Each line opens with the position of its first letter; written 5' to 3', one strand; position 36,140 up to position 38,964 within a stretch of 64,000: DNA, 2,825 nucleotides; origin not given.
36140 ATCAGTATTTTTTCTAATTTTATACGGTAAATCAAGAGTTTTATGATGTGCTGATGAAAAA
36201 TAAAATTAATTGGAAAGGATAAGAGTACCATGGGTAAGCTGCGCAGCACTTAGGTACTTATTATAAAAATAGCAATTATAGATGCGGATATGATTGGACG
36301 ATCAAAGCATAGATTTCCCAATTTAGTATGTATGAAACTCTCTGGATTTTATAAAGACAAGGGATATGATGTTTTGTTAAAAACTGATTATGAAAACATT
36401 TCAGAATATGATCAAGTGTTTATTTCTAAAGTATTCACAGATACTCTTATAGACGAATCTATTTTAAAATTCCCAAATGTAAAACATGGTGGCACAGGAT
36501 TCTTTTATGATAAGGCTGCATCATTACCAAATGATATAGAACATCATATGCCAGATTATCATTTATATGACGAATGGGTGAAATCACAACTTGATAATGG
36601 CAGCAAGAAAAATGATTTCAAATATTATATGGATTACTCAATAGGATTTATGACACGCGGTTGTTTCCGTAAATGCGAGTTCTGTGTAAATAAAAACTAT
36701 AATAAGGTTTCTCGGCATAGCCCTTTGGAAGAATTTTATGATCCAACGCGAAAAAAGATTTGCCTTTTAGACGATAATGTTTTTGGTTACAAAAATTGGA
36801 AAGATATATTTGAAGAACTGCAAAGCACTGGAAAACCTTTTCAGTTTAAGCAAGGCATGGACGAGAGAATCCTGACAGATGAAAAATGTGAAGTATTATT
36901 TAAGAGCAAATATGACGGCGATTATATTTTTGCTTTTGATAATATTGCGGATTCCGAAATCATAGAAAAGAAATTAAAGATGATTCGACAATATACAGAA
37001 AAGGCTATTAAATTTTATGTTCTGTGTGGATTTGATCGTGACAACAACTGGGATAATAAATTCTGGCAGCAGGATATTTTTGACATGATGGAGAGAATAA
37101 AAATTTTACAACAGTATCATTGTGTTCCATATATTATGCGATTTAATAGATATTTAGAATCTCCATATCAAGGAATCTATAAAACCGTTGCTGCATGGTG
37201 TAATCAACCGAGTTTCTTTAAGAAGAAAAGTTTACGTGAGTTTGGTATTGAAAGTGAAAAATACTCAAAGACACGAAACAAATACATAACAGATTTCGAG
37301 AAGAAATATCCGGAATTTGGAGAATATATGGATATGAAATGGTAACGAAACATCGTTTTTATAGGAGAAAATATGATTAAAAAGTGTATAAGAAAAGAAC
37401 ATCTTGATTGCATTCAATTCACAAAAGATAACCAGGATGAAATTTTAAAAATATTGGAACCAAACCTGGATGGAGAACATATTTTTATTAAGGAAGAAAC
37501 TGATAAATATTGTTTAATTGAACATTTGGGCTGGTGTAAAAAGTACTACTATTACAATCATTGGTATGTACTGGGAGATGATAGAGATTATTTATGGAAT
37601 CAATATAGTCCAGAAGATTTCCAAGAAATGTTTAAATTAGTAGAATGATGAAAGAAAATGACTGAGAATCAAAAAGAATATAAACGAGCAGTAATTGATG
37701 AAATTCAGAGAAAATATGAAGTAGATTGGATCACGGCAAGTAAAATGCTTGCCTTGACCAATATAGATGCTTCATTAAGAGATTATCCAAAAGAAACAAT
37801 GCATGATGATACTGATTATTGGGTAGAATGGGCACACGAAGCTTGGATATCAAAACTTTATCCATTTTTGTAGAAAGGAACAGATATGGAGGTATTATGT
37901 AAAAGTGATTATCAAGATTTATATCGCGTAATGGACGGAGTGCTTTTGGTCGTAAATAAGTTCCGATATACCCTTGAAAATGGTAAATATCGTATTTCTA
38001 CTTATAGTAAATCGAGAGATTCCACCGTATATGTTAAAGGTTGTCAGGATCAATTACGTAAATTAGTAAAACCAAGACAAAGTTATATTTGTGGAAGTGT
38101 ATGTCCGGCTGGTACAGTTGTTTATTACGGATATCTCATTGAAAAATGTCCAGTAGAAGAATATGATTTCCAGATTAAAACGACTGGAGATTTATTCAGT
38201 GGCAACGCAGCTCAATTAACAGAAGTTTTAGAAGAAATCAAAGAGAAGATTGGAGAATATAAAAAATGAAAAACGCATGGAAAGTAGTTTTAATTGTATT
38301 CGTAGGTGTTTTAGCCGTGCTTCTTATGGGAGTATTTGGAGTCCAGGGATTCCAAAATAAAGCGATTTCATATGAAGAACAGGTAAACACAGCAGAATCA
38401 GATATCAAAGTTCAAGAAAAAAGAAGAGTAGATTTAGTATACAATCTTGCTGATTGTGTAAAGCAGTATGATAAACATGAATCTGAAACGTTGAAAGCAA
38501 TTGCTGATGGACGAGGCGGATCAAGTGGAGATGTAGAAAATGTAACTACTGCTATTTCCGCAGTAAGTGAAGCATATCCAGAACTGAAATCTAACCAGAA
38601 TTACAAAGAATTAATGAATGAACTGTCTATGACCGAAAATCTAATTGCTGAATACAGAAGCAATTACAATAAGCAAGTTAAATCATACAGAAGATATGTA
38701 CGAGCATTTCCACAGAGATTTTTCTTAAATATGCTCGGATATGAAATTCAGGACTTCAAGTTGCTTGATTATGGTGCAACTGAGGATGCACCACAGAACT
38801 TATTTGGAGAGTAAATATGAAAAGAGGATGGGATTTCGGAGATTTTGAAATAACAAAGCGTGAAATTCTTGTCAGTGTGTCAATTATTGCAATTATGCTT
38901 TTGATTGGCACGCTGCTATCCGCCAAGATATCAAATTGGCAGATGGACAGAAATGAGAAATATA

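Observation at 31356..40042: Membrane-stress gene set carried by a phage: small TM protein + SPFH/prohibitin-like, LemA + TM partner, and a YpsA-type SLOG protein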

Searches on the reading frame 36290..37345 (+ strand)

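Call 3: search_protein_families(library=pfam, proteins=[window:36290-37345:+], max_evalue=0.01)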
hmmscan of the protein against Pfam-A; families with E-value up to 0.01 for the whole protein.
window:36290-37345:+ (351 aa): 0 families

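Call 4: search_protein_families(library=phrogs, proteins=[window:36290-37345:+], max_evalue=0.01)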
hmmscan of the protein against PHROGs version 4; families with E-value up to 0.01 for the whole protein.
window:36290-37345:+ (351 aa): 1 family
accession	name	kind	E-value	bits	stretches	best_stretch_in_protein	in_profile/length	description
phrog_9298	-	other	1.4e-43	150.3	1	3-318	7-291/305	radical SAM domain protein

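Call 23: search_protein_families(library=padloc, proteins=[window:36290-37345:+], max_evalue=0.01)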
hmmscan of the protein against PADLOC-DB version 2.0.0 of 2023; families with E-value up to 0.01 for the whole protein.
window:36290-37345:+ (351 aa): 0 families

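Call 24: search_protein_families(library=ncbifam, proteins=[window:36290-37345:+], max_evalue=0.01)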
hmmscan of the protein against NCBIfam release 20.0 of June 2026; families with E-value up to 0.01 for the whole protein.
window:36290-37345:+ (351 aa): 1 family
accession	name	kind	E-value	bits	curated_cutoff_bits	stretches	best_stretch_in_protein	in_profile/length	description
TIGR04014.1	B12_SAM_MJ_0865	equivalog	0.0013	17.6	360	0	14-63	14-62/434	methyl-coenzyme M reductase glutamine C-methyltransferase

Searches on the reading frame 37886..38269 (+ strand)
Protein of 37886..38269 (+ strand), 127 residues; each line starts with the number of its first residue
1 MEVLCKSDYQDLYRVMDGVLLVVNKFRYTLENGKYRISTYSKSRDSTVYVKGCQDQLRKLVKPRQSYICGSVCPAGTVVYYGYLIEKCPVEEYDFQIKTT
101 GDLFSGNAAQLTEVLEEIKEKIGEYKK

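Call 3: search_protein_families(library=pfam, proteins=[window:37886-38269:+], max_evalue=0.01)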
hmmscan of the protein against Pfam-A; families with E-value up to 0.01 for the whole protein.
window:37886-38269:+ (127 aa): 0 families

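Call 4: search_protein_families(library=phrogs, proteins=[window:37886-38269:+], max_evalue=0.01)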
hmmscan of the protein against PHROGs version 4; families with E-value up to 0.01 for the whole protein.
window:37886-38269:+ (127 aa): 1 family
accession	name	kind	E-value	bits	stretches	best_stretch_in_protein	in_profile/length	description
phrog_21582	-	unknown function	9.7e-11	42.9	1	7-126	7-118/121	-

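Call 23: search_protein_families(library=padloc, proteins=[window:37886-38269:+], max_evalue=0.01)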
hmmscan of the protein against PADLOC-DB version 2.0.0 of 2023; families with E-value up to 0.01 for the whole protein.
window:37886-38269:+ (127 aa): 0 families

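Call 24: search_protein_families(library=ncbifam, proteins=[window:37886-38269:+], max_evalue=0.01)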
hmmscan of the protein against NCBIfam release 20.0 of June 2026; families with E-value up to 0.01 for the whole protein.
window:37886-38269:+ (127 aa): 0 families

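Call 89: search_protein_families(library=pfam, proteins=[window:37886-38269:+], max_evalue=0.01)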
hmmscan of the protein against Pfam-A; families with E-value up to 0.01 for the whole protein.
window:37886-38269:+ (127 aa): 0 families

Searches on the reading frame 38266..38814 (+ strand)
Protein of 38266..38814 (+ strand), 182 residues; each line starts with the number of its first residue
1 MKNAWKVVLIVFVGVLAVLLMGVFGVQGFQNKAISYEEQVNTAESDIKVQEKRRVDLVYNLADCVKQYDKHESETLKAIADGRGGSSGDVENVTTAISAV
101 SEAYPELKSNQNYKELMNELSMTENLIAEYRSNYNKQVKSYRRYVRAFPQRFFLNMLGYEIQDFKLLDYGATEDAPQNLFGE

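Call 3: search_protein_families(library=pfam, proteins=[window:38266-38814:+], max_evalue=0.01)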
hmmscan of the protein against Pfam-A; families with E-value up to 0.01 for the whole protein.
window:38266-38814:+ (182 aa): 2 families
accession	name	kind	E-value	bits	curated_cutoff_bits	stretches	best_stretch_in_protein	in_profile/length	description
PF04011.17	LemA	-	8.7e-30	104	26.2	1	44-165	2-135/149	LemA family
PF08657.15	DASH_Spc34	-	0.0072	16.4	26.7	0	50-139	148-238/280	DASH complex subunit Spc34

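Call 4: search_protein_families(library=phrogs, proteins=[window:38266-38814:+], max_evalue=0.01)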
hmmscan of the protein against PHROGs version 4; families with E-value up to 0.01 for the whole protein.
window:38266-38814:+ (182 aa): 2 families
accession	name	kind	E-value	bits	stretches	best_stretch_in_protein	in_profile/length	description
phrog_1383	-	head and packaging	2.6e-46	158.6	1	1-180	1-186/187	virion structural protein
phrog_29825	-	unknown function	4.9e-09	37.2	1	18-166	13-154/277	-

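Call 23: search_protein_families(library=padloc, proteins=[window:38266-38814:+], max_evalue=0.01)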
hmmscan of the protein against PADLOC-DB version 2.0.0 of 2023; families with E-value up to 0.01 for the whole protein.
window:38266-38814:+ (182 aa): 1 family
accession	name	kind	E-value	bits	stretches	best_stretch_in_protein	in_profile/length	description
PDLC05004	PDC-S35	-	0.00087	17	1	54-140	23-108/265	-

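Call 24: search_protein_families(library=ncbifam, proteins=[window:38266-38814:+], max_evalue=0.01)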
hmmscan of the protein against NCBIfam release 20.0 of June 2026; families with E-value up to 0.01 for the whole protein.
window:38266-38814:+ (182 aa): 2 families
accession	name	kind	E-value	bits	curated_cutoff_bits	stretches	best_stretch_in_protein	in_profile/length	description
NF040966.1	MamQ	equivalog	7.8e-19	68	250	2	84-173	106-190/221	magnetosome protein MamQ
NF045487.1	ASRP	equivalog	0.0011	17.6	300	1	31-141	362-476/593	archaea-specific SMC-related protein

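Call 37: search_solved_structures(query=window:38266-38814:+, max_evalue=0.01, show_alignments=1)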
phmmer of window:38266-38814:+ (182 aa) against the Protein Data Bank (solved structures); distinct sequences matched with E-value up to 0.01: 1.
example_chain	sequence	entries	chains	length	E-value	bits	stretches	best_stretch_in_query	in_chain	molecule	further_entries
2etd_A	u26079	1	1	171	2.1e-22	83.1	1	29-175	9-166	lemA protein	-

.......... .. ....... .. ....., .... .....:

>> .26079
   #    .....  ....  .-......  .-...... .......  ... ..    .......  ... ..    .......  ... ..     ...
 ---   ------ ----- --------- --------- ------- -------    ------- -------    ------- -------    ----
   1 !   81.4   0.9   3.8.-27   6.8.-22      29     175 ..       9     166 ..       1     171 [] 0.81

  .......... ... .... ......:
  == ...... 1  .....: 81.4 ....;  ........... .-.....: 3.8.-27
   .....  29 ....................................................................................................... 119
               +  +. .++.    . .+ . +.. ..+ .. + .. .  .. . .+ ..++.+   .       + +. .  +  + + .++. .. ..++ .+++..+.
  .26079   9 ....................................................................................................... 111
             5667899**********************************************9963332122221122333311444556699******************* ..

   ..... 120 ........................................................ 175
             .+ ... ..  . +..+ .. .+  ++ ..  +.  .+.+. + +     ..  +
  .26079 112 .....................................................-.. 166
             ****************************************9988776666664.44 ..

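Call 70: search_dna_similar(query=window:38266-38814:+, collection=phages, mode=protein, max_rows=40, rows=spread)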
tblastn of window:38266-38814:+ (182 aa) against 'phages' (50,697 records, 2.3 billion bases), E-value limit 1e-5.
Records with a match: 38; places in all: 38; records where one place covers at least 80% of the query: 29.
Best place of each record, by identity: 60-80% 2; <60% 36.
By first word of the organism name: Enterococcus 23; Bacteriophage 5; Listeria 4; Acinetobacter 2; Lysinibacillus 1; Lactococcus 1; Latilactobacillus 1; uncultured 1.
By host as written in the record: - 8; Enterococcus faecalis 8; Listeria monocytogenes 4; Enterococcus sp. 3; Enterococcus mundtii 3; Enterococcus faecium strain UCH1 2; Enterococcus faecium TX1330 2; Lysinibacillus capsici DO76 1; and 7 more.
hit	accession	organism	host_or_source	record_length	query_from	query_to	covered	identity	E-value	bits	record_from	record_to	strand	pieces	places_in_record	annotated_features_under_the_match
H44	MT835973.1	Bacteriophage sp.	human fecal samples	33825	1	182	100%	65.9%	3e-65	221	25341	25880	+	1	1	record has no annotation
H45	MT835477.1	Bacteriophage sp.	human fecal samples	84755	1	182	100%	65.4%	8e-72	240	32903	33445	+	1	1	record has no annotation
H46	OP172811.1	Lysinibacillus phage LC76P1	Lysinibacillus capsici DO76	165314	21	180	88%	53.6%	5e-50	177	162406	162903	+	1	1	hypothetical protein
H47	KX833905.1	Lactococcus phage PLg-TB25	Lactococcus garvieae strain TB25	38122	26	180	85%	46.2%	2e-38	144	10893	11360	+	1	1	hypothetical protein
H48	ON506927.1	Enterococcus phage TJE1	Enterococcus faecium strain UCH1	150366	21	182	89%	41.1%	1e-35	136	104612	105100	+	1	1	hypothetical protein (x2)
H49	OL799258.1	Enterococcus phage phiSHEF13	Enterococcus faecium E1071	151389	21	182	89%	41.1%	1e-35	136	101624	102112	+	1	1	hypothetical protein (x2)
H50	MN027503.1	Enterococcus phage vB_OCPT_Ben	Enterococcus faecalis EnGen0211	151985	21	182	89%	41.1%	1e-35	136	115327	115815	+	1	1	LemA family protein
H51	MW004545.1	Enterococcus phage EFGrNG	Enterococcus faecalis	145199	21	182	89%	41.1%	1e-35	136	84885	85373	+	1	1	hypothetical protein (x2)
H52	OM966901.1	Enterococcus phage vB_OCPT_Bill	Enterococcus sp.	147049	21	182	89%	41.1%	1e-35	136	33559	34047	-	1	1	hypothetical protein (x2)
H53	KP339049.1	Enterococcus phage EFDG1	Enterococcus faecalis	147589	21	182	89%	41.1%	1e-35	136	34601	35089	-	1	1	LemA family protein | hypothetical protein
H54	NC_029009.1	Enterococcus phage EFDG1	Enterococcus faecalis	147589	21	182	89%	41.1%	1e-35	136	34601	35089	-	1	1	virion structural protein | hypothetical protein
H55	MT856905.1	Enterococcus phage vB_EfaM_A2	Enterococcus faecalis OG1RF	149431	21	182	89%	41.1%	1e-35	136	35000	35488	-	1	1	LemA family protein | putative transmembrane protein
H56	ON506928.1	Enterococcus phage TJE2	Enterococcus faecium strain UCH1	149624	21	182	89%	41.1%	1e-35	136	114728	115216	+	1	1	hypothetical protein (x2)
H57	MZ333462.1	Enterococcus phage GVEsP-1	Enterococcus sp.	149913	21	182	89%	41.1%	1e-35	136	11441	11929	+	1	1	LemA protein | transmembrane protein 43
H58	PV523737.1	Enterococcus phage ZJGS4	Enterococcus mundtii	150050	21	182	89%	41.1%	1e-35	136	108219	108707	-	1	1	LemA protein | transmembrane protein 43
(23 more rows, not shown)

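Call 73: get_annotated_region(hit=H47, flank=2500)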
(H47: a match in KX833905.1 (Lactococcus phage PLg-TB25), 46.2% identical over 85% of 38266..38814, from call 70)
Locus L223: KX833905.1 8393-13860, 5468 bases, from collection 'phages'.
description: Lactococcus phage PLg-TB25, complete genome.
organism: Lactococcus phage PLg-TB25 (NCBI taxid 1913145)
taxonomy: Viruses; Duplodnaviria; Heunggongvirae; Uroviricota; Caudoviricetes
host: Lactococcus garvieae strain TB25; source: -; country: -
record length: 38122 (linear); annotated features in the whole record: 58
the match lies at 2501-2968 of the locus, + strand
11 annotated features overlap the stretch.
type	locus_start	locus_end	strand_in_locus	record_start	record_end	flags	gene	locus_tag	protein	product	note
CDS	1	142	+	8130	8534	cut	-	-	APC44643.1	hypothetical protein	-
CDS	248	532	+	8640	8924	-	-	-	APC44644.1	hypothetical protein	-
CDS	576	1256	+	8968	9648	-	-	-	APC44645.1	hypothetical protein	-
CDS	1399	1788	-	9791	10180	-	-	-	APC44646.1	hypothetical protein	-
CDS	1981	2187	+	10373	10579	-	-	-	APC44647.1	hypothetical protein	-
CDS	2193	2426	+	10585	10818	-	-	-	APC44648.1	hypothetical protein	-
CDS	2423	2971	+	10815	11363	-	-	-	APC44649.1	hypothetical protein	-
CDS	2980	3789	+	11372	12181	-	-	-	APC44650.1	hypothetical protein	-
CDS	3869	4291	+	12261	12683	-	-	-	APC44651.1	hypothetical protein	-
CDS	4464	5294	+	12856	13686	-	-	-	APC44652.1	hypothetical protein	-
CDS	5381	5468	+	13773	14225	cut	-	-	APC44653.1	hypothetical protein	-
